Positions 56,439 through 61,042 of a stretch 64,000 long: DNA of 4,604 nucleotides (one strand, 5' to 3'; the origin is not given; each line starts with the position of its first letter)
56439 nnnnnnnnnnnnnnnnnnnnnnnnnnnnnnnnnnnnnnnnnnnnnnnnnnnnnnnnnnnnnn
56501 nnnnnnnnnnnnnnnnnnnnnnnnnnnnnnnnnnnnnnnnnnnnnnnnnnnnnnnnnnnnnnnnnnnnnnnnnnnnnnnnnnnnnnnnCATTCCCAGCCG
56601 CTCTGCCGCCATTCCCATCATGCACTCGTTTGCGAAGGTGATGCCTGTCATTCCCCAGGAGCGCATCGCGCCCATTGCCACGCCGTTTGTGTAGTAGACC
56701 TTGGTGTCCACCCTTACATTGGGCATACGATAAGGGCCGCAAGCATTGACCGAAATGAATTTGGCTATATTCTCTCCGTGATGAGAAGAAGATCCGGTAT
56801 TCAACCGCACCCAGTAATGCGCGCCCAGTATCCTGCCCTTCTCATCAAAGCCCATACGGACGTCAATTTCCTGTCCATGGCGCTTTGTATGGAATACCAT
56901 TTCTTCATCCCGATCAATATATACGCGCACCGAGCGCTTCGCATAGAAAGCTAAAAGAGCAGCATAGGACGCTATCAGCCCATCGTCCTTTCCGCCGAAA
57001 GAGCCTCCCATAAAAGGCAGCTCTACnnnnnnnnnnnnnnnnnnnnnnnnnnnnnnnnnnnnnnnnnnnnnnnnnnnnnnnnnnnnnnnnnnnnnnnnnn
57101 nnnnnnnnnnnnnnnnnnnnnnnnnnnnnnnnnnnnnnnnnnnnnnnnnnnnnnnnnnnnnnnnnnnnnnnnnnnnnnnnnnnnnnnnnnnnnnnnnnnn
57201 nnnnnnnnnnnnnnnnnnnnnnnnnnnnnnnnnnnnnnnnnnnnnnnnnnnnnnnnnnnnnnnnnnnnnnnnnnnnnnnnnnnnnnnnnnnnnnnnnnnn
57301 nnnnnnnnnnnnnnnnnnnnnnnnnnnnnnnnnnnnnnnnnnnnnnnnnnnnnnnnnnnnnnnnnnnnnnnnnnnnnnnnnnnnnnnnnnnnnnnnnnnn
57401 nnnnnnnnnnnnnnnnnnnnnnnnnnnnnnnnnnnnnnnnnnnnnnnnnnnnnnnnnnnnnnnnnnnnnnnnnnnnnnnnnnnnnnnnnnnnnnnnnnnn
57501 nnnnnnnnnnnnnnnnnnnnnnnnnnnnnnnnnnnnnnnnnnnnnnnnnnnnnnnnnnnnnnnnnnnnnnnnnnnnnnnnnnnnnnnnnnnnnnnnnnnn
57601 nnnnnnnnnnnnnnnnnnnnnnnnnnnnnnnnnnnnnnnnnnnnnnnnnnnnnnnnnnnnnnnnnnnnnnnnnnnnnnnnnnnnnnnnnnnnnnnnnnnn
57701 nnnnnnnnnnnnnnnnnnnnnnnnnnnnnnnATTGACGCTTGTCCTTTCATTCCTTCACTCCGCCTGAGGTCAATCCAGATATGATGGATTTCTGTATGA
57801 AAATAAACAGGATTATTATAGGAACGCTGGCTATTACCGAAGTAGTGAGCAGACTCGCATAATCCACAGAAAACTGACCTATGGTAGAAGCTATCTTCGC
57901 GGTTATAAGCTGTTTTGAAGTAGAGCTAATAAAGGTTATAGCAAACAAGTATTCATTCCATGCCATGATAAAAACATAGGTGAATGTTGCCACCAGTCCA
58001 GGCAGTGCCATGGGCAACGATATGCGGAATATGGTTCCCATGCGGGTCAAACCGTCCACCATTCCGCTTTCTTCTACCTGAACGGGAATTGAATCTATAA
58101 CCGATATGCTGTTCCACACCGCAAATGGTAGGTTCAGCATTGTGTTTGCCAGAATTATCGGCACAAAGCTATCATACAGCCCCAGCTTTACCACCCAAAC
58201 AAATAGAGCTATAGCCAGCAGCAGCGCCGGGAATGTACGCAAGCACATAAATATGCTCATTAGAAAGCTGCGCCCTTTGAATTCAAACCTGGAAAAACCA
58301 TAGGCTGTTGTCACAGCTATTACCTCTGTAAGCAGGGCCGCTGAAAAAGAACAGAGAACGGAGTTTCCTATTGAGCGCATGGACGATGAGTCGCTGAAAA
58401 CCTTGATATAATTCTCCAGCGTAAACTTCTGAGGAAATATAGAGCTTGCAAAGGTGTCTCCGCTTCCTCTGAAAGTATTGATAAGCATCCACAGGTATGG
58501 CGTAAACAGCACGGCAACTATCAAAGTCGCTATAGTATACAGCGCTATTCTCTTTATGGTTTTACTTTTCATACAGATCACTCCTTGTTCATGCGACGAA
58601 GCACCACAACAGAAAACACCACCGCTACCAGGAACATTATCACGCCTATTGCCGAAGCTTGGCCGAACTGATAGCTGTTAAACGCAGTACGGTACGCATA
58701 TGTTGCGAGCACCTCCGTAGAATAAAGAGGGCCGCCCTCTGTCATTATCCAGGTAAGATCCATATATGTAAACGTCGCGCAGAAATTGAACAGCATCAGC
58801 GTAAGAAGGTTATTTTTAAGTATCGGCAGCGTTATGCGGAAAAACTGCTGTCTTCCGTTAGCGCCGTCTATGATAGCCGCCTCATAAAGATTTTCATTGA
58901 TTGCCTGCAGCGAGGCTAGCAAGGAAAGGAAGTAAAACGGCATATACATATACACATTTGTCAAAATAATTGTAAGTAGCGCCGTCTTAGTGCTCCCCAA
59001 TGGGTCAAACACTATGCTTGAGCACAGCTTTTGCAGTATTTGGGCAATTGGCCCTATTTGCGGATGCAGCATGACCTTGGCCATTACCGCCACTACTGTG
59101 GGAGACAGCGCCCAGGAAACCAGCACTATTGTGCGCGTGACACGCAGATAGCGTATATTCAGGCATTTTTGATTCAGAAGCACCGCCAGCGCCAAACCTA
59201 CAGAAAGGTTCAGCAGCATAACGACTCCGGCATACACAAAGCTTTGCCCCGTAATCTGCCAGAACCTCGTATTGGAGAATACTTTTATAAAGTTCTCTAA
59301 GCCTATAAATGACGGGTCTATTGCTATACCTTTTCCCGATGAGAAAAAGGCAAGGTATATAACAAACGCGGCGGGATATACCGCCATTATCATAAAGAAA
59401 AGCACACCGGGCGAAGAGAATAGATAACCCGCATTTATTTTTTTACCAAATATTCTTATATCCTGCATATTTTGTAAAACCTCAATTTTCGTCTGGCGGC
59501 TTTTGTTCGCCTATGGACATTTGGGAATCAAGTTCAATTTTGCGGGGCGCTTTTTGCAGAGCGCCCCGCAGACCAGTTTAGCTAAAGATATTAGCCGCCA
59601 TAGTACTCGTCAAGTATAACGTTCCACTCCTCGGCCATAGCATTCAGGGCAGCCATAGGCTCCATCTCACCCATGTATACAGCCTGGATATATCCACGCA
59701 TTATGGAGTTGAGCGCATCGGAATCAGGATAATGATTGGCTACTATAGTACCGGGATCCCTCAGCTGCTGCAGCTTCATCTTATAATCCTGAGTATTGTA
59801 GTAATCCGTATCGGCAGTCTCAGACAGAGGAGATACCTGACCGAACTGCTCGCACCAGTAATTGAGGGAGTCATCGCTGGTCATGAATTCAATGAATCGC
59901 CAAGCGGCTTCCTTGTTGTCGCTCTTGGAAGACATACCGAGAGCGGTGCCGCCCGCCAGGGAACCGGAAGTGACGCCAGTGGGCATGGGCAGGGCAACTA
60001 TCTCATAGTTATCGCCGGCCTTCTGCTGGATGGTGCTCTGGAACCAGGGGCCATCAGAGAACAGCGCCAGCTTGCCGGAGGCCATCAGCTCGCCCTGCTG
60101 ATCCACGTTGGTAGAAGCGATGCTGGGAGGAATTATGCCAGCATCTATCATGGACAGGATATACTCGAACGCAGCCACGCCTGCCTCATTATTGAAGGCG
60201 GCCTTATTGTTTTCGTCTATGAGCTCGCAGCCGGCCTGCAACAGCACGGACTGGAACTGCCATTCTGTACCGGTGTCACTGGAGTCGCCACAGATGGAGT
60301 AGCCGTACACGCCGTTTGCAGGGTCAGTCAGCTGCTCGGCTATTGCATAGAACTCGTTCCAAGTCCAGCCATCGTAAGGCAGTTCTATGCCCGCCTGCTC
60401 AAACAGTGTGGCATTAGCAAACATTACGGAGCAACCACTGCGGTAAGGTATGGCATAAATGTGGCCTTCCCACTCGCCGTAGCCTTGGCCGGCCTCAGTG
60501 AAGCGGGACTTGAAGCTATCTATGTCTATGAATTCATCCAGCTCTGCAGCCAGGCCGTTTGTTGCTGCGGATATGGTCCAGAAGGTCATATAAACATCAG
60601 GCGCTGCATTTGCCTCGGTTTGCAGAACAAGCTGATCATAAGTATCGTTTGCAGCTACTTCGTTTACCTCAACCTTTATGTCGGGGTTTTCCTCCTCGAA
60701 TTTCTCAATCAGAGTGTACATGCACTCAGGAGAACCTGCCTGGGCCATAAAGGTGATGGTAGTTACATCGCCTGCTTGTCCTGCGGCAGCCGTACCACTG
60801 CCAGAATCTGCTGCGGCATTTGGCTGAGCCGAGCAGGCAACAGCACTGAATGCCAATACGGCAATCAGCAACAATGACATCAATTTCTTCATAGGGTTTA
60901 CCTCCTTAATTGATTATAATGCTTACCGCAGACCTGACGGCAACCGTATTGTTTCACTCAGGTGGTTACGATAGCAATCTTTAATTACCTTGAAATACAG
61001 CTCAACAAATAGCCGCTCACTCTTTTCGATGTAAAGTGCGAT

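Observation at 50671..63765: Eleven-gene operon mixing a sugar ABC importer, a kinase, two eIF-2B-family proteins, BtpA/SgcQ, a three-subunit Mo-hydroxylase and an M29 peptidase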

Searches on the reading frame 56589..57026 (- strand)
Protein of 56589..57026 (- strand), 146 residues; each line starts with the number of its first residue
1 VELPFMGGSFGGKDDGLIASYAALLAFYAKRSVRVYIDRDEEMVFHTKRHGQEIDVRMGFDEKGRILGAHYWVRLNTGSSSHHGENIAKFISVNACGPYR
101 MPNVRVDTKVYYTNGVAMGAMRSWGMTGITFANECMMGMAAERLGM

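Call 93: search_solved_structures(query=window:56589-57026:-, max_evalue=0.00001, show_alignments=5)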
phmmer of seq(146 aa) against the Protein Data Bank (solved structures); distinct sequences matched with E-value up to 0.00001: 29.
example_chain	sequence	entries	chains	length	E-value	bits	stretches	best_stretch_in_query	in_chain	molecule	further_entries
3hrd_A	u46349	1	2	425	8e-20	74.9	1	6-146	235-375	Nicotinate dehydrogenase large molybdopterin subunit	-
3zyv_A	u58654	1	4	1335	6.2e-12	49.4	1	6-141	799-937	AOX3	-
1jro_B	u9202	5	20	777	1.3e-10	45.1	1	1-126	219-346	xanthine dehydrogenase, chain B | XANTHINE DEHYDROGENASE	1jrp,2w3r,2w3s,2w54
1rm6_A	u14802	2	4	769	1.4e-10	44.9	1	3-145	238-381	4-hydroxybenzoyl-CoA reductase alpha subunit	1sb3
2w55_B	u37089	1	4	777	2e-10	44.4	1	1-126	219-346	XANTHINE DEHYDROGENASE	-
2ckj_A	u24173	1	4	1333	6.1e-10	42.9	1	4-146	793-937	XANTHINE OXIDOREDUCTASE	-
2e1q_A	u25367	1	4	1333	2.2e-09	41.1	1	4-146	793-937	Xanthine dehydrogenase/oxidase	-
1sij_A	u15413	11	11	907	1.4e-08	38.5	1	6-146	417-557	Aldehyde oxidoreductase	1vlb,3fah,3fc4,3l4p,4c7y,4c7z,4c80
1wyg_A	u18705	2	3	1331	1.9e-08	38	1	4-135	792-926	Xanthine dehydrogenase/oxidase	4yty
6adj_A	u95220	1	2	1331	1.9e-08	38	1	4-135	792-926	Xanthine dehydrogenase/oxidase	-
2e3t_A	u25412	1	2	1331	1.9e-08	38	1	4-135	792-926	Xanthine dehydrogenase/oxidase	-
6abu_A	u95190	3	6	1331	1.9e-08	38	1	4-135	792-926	Xanthine dehydrogenase/oxidase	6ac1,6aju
6ac4_A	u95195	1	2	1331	2e-08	38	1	4-135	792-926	Xanthine dehydrogenase/oxidase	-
3an1_A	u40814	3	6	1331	2e-08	38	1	4-135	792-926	Xanthine dehydrogenase/oxidase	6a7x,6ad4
3sr6_C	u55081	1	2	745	2.1e-08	37.9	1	4-141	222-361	Xanthine dehydrogenase/oxidase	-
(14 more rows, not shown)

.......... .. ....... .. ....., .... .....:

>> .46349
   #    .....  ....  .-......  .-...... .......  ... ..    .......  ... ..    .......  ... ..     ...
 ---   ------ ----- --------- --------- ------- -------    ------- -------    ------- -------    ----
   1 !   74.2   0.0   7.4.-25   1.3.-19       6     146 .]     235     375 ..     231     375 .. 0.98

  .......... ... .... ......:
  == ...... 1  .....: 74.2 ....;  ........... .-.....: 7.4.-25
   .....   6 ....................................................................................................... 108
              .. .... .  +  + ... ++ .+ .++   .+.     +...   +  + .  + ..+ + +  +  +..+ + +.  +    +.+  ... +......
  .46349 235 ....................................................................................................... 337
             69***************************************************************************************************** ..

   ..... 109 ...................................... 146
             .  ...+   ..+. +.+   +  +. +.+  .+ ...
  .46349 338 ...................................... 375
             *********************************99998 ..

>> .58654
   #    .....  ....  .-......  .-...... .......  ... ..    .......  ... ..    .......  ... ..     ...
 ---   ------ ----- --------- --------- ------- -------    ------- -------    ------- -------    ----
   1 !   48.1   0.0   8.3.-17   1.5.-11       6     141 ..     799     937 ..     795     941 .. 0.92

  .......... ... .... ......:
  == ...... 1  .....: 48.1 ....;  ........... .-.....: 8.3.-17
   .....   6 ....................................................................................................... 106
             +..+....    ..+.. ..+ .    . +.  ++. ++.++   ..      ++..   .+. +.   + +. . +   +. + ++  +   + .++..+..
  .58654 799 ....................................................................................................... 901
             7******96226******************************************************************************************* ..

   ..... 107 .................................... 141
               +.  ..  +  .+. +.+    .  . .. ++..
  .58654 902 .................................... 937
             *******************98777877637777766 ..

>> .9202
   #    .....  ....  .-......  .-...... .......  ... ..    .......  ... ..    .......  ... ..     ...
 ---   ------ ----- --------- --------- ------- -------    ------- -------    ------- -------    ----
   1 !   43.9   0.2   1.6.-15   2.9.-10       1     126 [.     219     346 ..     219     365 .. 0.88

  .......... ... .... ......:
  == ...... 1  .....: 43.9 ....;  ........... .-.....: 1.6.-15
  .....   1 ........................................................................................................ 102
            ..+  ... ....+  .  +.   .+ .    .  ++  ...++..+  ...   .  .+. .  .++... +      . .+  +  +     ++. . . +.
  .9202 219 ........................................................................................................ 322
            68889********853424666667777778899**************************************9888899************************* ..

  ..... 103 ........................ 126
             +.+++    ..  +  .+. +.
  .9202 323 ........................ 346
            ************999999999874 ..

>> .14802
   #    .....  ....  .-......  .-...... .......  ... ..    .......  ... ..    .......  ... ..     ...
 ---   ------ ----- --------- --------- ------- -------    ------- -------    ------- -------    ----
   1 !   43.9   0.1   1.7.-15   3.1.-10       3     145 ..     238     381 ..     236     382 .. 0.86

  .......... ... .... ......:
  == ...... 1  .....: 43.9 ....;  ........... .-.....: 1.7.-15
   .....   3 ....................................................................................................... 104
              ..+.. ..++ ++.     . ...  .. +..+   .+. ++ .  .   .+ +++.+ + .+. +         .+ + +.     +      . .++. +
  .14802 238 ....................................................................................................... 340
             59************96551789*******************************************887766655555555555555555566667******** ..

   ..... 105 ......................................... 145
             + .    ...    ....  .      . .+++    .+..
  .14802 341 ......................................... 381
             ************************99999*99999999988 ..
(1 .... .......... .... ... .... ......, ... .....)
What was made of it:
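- An acidic residue (Asp249) is kept at the xanthine-dehydrogenase Glu802 position (call 93).
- Tried and rejected: The true equivalent is Phe325 (call 93).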

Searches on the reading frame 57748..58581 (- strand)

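Call 3: search_protein_families(library=pfam, proteins=[window:57748-58581:-])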
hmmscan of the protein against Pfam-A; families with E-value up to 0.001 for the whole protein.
window:57748-58581:- (277 aa): 1 family
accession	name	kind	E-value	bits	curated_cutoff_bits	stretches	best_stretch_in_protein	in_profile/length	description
PF00528.27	BPD_transp_1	-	2.8e-16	60.2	26.4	1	89-265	5-177/184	Binding-protein-dependent transport system inner membrane component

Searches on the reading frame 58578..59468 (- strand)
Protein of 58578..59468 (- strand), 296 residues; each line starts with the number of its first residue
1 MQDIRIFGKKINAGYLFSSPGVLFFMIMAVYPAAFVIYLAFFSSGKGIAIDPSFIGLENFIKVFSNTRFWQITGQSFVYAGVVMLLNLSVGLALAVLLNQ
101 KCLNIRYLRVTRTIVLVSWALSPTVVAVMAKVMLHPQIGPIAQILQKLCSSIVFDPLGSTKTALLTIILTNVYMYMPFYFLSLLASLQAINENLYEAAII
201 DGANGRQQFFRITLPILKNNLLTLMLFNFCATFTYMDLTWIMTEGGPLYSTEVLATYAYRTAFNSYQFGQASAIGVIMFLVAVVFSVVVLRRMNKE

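Call 3: search_protein_families(library=pfam, proteins=[window:58578-59468:-])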
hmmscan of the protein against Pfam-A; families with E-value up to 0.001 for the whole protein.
window:58578-59468:- (296 aa): 1 family
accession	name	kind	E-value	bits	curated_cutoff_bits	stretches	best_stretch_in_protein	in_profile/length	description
PF00528.27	BPD_transp_1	-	1.7e-11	44.7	26.4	1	104-289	13-174/184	Binding-protein-dependent transport system inner membrane component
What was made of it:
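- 58578..59468 (-): ABC permease 1 (296 aa). BPD_transp_1 (call 3).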

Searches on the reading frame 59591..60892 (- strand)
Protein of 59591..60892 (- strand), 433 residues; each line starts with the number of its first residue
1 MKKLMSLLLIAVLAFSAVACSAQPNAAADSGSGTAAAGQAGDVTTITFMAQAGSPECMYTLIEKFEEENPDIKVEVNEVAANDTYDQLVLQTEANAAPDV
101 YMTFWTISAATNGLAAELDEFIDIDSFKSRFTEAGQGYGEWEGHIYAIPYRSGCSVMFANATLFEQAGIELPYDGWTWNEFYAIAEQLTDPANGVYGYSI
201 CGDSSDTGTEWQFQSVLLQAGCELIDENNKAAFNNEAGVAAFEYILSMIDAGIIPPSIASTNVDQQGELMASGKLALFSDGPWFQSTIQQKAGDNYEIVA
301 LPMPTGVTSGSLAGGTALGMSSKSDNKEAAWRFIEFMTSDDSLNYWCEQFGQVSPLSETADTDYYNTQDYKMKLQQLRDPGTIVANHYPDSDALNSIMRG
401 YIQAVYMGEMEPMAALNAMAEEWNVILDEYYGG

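Call 3: search_protein_families(library=pfam, proteins=[window:59591-60892:-])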
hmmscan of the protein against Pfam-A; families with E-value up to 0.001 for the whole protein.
window:59591-60892:- (433 aa): 3 families
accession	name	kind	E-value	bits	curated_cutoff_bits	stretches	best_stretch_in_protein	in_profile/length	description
PF01547.30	SBP_bac_1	-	3.7e-44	152.4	26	1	61-341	13-304/307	Bacterial extracellular solute-binding protein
PF13416.11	SBP_bac_8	-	4.9e-40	138.5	27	1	61-365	2-271/279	Bacterial extracellular solute-binding protein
PF13531.11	SBP_bac_11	-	0.0004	20.6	25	0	49-102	4-52/227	Bacterial extracellular solute-binding protein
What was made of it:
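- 59591..60892 (-): CUT1 solute-binding lipoprotein (433 aa). SBP_bac_1/SBP_bac_8 (call 3).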

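Call 4: search_protein_families(library=ncbifam, proteins=[window:59591-60892:-])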
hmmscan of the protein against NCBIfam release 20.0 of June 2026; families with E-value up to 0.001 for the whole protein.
window:59591-60892:- (433 aa): 5 families
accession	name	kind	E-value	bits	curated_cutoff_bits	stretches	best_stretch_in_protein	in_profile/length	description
NF053763.1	ABCarbgalBndGanS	equivalog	2.6e-20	72.6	700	1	3-420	2-408/420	galactooligosaccharide ABC transporter substrate-binding protein GanS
TIGR03850.1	bind_CPR_0540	equivalog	1.4e-17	63.4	299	1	142-367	148-372/437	carbohydrate ABC transporter substrate-binding protein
TIGR03851.1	chitin_NgcE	equivalog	2.5e-11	43.2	399.65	1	138-362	146-376/450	N-acetylglucosamine/diacetylchitobiose ABC transporter substrate-binding protein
NF007011.0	PRK09474.1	equivalog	3.1e-11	42.7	291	1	229-421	205-392/396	maltose/maltodextrin ABC transporter substrate-binding protein MalE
NF008211.0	PRK10974.1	equivalog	0.00025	19.8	411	1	38-370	21-364/439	sn-glycerol-3-phosphate ABC transporter substrate-binding protein UgpB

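Call 75: search_solved_structures(query=window:59591-60892:-, max_evalue=0.001)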
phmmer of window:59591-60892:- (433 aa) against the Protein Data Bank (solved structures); distinct sequences matched with E-value up to 0.001: 111 (the best 60 are shown).
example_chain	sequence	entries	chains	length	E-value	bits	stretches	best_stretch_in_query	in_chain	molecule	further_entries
5ci5_A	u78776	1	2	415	3.3e-32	115.6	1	55-427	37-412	Extracellular solute-binding protein family 1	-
5f7v_A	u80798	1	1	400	2e-28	103.2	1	34-341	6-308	Lmo0181 protein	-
3jzj_A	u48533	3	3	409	2.4e-21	79.8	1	45-344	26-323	Acarbose/maltose binding protein GacH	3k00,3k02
4qrz_A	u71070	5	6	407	3.5e-21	79.3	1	45-423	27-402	ABC-TYPE SUGAR TRANSPORTER | ABC transporter, substrate binding protein (Sugar)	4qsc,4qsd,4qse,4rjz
3k01_A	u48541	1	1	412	3.6e-21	79.3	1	45-344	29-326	Acarbose/maltose binding protein GacH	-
6rjy_A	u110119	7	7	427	5e-20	75.5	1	42-340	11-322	Arabino-oligosaccharids-binding protein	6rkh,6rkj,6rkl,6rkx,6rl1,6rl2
7bvt_A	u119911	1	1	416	1e-17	67.9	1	51-362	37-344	Hypothetical sugar ABC-transporter sugar binding protein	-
5ysb_A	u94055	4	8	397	8.8e-17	64.8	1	44-378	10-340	Lin1841 protein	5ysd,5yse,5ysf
9xf5_A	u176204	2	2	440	1.3e-16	64.3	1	4-422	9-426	ABC transporter substrate-binding protein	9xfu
6dtq_A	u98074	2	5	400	2e-16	63.7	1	56-352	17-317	maltose-binding protein MalE3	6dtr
4g68_A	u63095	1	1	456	2.4e-15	60.1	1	19-337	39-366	ABC transporter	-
5iai_A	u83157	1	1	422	2.6e-15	60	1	45-419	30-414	Sugar ABC transporter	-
4g68_B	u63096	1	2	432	3e-15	59.8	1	27-337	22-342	ABC transporter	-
4rk2_A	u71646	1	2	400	5.3e-15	59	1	60-341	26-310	Putative sugar ABC transporter, substrate-binding protein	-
8art_A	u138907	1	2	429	5.9e-15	58.8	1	15-342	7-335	Putative secreted maltose-binding protein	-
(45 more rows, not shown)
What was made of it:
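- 59591..60892 (-): The nearest solved structures are generic sugar-binding proteins (call 75).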
